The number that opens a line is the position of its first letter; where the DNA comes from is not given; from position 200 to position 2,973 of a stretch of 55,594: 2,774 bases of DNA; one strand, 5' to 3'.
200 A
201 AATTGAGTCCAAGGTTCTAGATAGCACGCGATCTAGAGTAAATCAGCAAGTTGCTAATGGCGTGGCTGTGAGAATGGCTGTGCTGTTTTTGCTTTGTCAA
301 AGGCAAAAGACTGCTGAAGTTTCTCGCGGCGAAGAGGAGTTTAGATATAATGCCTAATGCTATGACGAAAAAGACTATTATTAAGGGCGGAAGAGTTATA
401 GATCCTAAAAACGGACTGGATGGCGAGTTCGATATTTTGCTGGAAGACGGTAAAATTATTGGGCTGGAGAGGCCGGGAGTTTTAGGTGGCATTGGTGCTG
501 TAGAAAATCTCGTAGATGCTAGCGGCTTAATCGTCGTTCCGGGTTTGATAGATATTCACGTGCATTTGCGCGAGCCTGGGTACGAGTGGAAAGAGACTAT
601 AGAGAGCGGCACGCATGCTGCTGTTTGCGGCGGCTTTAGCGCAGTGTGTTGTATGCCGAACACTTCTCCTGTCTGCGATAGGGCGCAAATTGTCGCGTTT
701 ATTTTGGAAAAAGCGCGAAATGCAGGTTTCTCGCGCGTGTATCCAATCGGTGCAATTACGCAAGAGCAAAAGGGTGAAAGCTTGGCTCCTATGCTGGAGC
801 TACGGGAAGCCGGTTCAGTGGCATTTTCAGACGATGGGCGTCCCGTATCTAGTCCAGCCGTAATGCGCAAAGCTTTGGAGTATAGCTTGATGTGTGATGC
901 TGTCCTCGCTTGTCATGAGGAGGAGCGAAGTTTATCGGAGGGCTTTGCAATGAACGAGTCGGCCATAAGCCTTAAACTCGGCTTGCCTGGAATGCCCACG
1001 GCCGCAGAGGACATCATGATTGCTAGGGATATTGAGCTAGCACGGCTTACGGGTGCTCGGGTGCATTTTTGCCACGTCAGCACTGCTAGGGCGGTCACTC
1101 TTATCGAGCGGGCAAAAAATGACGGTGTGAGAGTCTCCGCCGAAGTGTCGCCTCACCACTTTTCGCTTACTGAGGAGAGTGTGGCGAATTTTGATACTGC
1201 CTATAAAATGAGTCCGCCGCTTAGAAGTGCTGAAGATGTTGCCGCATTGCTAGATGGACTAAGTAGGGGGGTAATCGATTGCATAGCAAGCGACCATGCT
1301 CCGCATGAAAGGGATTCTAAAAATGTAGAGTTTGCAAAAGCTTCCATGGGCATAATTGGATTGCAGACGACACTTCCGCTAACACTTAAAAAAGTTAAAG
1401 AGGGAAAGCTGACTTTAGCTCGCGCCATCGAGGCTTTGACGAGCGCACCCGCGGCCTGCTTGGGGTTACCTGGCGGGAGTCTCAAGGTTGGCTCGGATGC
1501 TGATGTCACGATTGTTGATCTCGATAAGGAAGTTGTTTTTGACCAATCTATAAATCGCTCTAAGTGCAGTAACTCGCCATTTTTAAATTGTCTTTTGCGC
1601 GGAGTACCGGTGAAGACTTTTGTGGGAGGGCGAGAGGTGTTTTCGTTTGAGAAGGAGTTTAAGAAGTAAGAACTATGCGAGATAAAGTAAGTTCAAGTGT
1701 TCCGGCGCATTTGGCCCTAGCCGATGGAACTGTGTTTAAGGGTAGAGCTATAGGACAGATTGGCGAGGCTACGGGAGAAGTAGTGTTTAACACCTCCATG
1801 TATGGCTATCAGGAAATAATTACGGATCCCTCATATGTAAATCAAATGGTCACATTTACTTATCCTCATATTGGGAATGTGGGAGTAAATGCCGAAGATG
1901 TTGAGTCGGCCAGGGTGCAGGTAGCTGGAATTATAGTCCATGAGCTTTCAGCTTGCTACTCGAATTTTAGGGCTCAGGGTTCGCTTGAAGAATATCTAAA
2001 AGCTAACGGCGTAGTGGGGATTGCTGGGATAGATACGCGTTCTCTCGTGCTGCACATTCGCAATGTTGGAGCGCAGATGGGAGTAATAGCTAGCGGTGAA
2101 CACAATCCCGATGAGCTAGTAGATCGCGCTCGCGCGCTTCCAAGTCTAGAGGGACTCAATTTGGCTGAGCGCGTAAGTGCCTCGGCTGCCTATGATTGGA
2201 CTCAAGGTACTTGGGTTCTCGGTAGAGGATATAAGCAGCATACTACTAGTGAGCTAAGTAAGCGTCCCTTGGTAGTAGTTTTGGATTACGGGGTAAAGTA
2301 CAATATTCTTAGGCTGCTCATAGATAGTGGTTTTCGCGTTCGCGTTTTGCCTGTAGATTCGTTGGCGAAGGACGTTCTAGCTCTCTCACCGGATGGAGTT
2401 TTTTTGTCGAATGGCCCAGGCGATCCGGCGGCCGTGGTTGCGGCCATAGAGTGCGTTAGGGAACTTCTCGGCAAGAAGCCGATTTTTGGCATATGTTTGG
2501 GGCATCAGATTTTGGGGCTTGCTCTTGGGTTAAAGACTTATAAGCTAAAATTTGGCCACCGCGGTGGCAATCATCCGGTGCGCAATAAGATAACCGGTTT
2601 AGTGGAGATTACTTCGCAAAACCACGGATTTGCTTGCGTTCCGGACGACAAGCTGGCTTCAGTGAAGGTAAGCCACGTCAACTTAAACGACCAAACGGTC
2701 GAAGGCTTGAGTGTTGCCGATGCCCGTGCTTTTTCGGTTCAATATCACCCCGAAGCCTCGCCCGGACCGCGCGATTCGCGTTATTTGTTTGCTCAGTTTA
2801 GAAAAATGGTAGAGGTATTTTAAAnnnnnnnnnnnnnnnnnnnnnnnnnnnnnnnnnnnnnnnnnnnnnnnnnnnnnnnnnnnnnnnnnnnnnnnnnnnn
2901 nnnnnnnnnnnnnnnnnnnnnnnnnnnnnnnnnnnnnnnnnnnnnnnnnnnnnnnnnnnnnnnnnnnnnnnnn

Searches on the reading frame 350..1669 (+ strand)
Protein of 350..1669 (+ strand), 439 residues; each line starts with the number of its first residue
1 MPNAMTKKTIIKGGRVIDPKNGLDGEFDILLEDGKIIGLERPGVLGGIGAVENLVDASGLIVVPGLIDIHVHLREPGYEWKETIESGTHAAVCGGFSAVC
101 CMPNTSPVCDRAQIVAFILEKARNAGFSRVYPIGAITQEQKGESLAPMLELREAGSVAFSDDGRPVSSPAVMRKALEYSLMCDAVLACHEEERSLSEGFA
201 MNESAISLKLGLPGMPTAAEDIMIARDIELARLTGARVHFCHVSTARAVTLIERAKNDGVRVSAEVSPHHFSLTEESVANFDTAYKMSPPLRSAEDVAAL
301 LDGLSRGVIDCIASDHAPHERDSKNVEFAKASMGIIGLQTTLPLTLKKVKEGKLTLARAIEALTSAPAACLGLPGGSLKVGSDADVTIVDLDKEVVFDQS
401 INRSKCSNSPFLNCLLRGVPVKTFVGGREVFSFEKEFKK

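Call 45: find_encoding_contigs(protein=window:350-1669:+, flank=10000, max_places=10)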
Protein window:350-1669:+ (439 aa): 2 contigs read that carry it; 2 places shown.
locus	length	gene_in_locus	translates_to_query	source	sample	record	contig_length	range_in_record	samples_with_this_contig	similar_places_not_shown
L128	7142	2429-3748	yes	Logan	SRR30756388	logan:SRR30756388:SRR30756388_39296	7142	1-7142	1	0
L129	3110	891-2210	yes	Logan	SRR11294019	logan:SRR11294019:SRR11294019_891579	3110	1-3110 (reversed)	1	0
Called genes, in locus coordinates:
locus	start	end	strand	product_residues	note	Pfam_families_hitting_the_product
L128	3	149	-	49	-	?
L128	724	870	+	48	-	-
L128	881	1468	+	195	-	PF00156:Pribosyltran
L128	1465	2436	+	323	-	PF02729:OTCace_N, PF00185:OTCace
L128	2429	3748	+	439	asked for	PF01979:Amidohydro_1, PF12890:DHOase, PF07969:Amidohydro_3 (weak)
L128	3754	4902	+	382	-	PF00988:CPSase_sm_chain, PF00117:GATase, PF07722:Peptidase_C26 (faint)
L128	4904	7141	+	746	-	?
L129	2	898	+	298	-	?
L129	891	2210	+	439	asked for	PF01979:Amidohydro_1, PF12890:DHOase, PF07969:Amidohydro_3 (weak)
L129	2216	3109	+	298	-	?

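Call 50: search_protein_families(library=pfam, proteins=[window:350-1669:+])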
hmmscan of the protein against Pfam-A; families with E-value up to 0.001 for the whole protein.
window:350-1669:+ (439 aa): 3 families
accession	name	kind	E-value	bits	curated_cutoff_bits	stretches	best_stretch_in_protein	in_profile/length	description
PF01979.26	Amidohydro_1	-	1.1e-33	117.4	25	1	61-430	1-345/345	Amidohydrolase family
PF07969.17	Amidohydro_3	-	2.3e-15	57.5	29.7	2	350-431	403-472/472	Amidohydrolase family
PF12890.13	DHOase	-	4.5e-07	30.5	21.2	1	61-245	3-139/142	Dihydro-orotase-like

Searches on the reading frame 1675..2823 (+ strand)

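Call 50: search_protein_families(library=pfam, proteins=[window:1675-2823:+])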
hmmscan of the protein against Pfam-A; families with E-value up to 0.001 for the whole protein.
window:1675-2823:+ (382 aa): 3 families
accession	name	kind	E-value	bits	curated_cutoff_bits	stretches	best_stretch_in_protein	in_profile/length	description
PF00988.28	CPSase_sm_chain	-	8.3e-53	178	27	1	13-138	1-126/126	Carbamoyl-phosphate synthase small chain, CPSase domain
PF00117.34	GATase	-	5.8e-49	166.8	22.8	1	201-377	1-189/190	Glutamine amidotransferase class-I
PF07722.19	Peptidase_C26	-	1.8e-06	28.3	20.5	0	266-290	104-128/219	Peptidase C26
